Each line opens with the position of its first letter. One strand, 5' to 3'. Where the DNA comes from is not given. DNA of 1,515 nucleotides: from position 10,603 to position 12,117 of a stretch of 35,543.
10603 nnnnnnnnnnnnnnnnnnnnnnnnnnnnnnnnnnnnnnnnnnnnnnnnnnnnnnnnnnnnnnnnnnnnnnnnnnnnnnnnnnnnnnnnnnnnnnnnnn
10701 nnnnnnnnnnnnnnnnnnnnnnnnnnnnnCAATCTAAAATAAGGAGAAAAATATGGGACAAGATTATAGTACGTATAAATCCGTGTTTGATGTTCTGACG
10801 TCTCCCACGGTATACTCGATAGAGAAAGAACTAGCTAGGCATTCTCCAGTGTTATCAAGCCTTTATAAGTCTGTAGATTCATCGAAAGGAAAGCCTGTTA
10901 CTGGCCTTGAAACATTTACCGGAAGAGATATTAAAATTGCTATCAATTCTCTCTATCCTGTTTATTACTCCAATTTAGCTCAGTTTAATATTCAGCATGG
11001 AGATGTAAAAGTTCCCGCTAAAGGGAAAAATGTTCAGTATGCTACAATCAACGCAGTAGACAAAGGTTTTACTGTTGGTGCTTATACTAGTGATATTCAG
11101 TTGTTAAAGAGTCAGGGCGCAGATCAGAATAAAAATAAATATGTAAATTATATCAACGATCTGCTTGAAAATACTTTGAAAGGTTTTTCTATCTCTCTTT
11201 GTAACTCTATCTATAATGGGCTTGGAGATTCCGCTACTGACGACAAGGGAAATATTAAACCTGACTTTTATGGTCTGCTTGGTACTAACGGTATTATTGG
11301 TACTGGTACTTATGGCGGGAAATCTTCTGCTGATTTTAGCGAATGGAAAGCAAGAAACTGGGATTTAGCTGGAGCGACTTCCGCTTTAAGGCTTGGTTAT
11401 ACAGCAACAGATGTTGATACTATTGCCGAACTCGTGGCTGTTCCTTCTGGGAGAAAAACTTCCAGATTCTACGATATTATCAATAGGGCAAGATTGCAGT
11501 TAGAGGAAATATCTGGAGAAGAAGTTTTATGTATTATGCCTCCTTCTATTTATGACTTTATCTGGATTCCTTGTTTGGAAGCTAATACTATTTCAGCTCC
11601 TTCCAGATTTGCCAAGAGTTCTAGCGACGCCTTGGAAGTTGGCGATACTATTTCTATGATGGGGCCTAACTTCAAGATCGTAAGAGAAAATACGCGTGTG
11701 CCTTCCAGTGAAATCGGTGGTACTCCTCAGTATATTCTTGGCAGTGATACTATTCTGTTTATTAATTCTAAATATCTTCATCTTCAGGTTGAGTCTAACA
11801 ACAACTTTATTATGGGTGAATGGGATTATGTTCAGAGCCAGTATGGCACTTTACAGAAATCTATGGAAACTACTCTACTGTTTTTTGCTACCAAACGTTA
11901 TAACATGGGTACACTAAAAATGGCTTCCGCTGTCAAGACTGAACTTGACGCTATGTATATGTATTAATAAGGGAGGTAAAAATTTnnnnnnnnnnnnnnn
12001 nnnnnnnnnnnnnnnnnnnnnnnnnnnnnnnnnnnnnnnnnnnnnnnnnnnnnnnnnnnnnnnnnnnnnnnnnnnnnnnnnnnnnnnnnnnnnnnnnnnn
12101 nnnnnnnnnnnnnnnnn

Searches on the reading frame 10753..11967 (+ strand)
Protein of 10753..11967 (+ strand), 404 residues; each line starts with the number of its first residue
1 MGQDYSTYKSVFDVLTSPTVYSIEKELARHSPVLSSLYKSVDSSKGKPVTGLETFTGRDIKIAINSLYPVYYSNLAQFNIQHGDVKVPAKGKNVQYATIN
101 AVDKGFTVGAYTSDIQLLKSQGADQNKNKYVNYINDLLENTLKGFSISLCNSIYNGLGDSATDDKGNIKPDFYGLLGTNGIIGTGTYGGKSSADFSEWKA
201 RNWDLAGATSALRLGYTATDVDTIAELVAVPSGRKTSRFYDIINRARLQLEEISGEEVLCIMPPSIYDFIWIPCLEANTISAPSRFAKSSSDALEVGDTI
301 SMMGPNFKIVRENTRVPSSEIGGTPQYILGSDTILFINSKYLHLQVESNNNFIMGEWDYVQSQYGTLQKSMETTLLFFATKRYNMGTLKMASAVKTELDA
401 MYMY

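Call 5: search_protein_families(library=pfam, proteins=[window:10753-11967:+], max_evalue=0.1)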
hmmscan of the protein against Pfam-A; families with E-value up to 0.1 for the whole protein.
window:10753-11967:+ (404 aa): 0 families

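Call 6: search_protein_families(library=phrogs, proteins=[window:10753-11967:+], max_evalue=0.01)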
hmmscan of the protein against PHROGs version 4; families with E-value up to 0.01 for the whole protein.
window:10753-11967:+ (404 aa): 0 families

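Call 13: find_related_loci(query=window:10753-11967:+, collection=viral_contigs, flank=10000)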
Query window:10753-11967:+ (404 aa) in viral_contigs; peptide patterns used: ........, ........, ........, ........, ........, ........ (x = any residue, [..] = any of these).
15 stretches matched a pattern, but none encodes a relative of the query by tblastn (E <= 1e-3).

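Call 78: find_related_loci(query=A4, collection=genome_contigs, flank=10000)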
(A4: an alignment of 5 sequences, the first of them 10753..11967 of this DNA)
Query A4 (404 aa) in genome_contigs; peptide patterns used: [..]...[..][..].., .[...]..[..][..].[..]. (x = any residue, [..] = any of these).
21 stretches matched a pattern, but none encodes a relative of the query by tblastn (E <= 1e-3).

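Call 79: search_solved_structures(query=A4, max_evalue=10)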
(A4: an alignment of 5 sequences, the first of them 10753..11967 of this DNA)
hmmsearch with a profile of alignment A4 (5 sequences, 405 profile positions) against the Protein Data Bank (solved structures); distinct sequences matched with E-value up to 10: 7.
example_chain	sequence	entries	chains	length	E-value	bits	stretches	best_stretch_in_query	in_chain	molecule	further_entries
1o1j_A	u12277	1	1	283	0.14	13.9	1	16-109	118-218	Hemoglobin Alpha chain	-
1o1l_A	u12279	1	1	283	0.24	13.2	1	16-109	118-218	Hemoglobin Alpha chain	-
1c40_A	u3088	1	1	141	0.35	12.7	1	67-119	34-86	PROTEIN (HEMOGLOBIN (ALPHA CHAIN))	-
1a4f_A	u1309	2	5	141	0.36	12.6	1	67-117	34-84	HEMOGLOBIN (ALPHA CHAIN) | HEMOGLOBIN ALPHA-A CHAIN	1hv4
1faw_A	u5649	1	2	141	0.53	12.1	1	67-117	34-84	HEMOGLOBIN (ALPHA SUBUNIT)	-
3a59_A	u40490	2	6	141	1.2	10.9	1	68-120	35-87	Hemoglobin subunit alpha-A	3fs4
1o1m_A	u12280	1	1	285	1.6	10.5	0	19-109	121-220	Hemoglobin Alpha chain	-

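Call 80: find_related_loci(query=A4, collection=metagenome_contigs, flank=10000)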
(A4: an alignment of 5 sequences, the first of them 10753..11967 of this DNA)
Query A4 (404 aa) in metagenome_contigs; peptide patterns used: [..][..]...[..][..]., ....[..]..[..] (x = any residue, [..] = any of these).
348 stretches matched a pattern; 2 encode a relative of the query (tblastn E <= 1e-3); 2 distinct loci.
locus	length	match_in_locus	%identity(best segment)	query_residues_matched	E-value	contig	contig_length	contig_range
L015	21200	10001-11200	32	1-402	2e-67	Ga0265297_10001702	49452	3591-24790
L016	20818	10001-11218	31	1-397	6e-49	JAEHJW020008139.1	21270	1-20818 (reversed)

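Call 82: search_protein_families(library=pfam, proteins=[L016:13136-13768:+, L016:13778-15391:+, L015:14353-14658:+, L015:14984-15361:+, L015:15378-15983:+, L015:12260-13195:+, L015:13354-14319:+, L016:12372-13133:+], max_evalue=0.01)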
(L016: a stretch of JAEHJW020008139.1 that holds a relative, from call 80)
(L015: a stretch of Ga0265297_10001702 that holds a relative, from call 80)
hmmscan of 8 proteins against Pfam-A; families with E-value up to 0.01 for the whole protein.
L016:13136-13768:+ (210 aa): 1 family
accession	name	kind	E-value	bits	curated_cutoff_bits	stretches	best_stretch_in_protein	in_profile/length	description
PF05050.19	Methyltransf_21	-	6.1e-20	72.5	22.7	1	35-185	1-161/173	Methyltransferase FkbM domain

L016:13778-15391:+ (537 aa): 2 families
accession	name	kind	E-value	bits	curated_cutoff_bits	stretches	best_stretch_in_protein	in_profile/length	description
PF00852.26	Glyco_transf_10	-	3e-07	30.7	23.9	1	381-472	19-97/182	Glycosyltransferase family 10 (fucosyltransferase) C-term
PF00535.33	Glycos_transf_2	-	0.0041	17.5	23.3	0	5-147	1-132/168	Glycosyl transferase family 2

L015:14353-14658:+ (101 aa): 0 families

L015:14984-15361:+ (125 aa): 0 families

L015:15378-15983:+ (201 aa): 0 families

L015:12260-13195:+ (311 aa): 1 family
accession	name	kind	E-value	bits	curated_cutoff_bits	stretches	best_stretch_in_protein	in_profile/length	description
PF01501.26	Glyco_transf_8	-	1.8e-05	24.9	24.3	1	62-131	82-148/253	Glycosyl transferase family 8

L015:13354-14319:+ (321 aa): 1 family
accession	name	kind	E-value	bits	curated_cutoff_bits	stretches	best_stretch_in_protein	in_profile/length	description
PF00852.26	Glyco_transf_10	-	6.5e-05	23.1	23.9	1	175-254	20-96/182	Glycosyltransferase family 10 (fucosyltransferase) C-term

L016:12372-13133:+ (253 aa): 0 families

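Call 88: search_dna_similar(query=window:10753-11967:+, collection=phages, mode=protein, max_evalue=0.01, max_rows=15)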
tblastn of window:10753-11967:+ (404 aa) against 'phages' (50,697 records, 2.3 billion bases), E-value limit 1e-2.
No match.

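Call 89: search_protein_families(library=pfam, proteins=[L015:10001-11209:+, L016:9995-11248:+, L015:15987-17336:+, L016:15424-16749:+, L015:11239-12204:+, L016:11262-12308:+], max_evalue=0.1)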
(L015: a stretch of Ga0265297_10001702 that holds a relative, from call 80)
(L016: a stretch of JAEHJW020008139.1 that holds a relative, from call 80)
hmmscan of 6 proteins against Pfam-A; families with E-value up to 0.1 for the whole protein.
L015:10001-11209:+ (402 aa): 0 families

L016:9995-11248:+ (417 aa): 1 family
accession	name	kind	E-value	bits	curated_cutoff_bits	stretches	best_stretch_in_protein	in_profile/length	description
PF07500.19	TFIIS_M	-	0.029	15.2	29.2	0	138-161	28-51/114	Transcription factor S-II (TFIIS), central domain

L015:15987-17336:+ (449 aa): 3 families
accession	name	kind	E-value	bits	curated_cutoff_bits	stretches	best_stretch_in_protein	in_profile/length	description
PF24175.2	SU10_adaptor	-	1.1e-05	26.5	27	1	1-94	1-87/194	SU10 adaptor protein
PF08305.17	NPCBM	-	0.025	15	23.9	1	137-196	25-81/137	NPCBM/NEW2 domain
PF07986.17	TBCC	-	0.041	14.2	24.8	1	341-374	68-101/120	Tubulin binding cofactor C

L016:15424-16749:+ (441 aa): 2 families
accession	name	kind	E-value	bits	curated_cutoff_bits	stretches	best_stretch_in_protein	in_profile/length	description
PF24175.2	SU10_adaptor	-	0.00043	21.2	27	1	1-85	1-76/194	SU10 adaptor protein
PF24440.1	DUF7559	-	0.092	13.4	27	0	346-374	19-47/52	Family of unknown function (DUF7559)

L015:11239-12204:+ (321 aa): 1 family
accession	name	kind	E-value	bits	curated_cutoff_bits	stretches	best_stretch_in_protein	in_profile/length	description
PF19304.4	PGDH_inter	-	0.078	13.5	27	0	174-242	32-98/119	D-3-phosphoglycerate dehydrogenase intervening domain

L016:11262-12308:+ (348 aa): 1 family
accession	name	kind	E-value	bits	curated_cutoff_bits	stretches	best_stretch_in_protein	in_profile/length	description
PF01039.27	Carboxyl_trans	-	0.037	13.1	22.3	1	231-328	94-187/493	Carboxyl transferase domain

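Call 92: find_related_loci(query=A4, collection=viral_contigs, flank=10000)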
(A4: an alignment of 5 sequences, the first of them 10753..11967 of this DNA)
Query A4 (404 aa) in viral_contigs; peptide patterns used: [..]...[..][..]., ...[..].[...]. (x = any residue, [..] = any of these).
150 stretches matched a pattern, but none encodes a relative of the query by tblastn (E <= 1e-3).
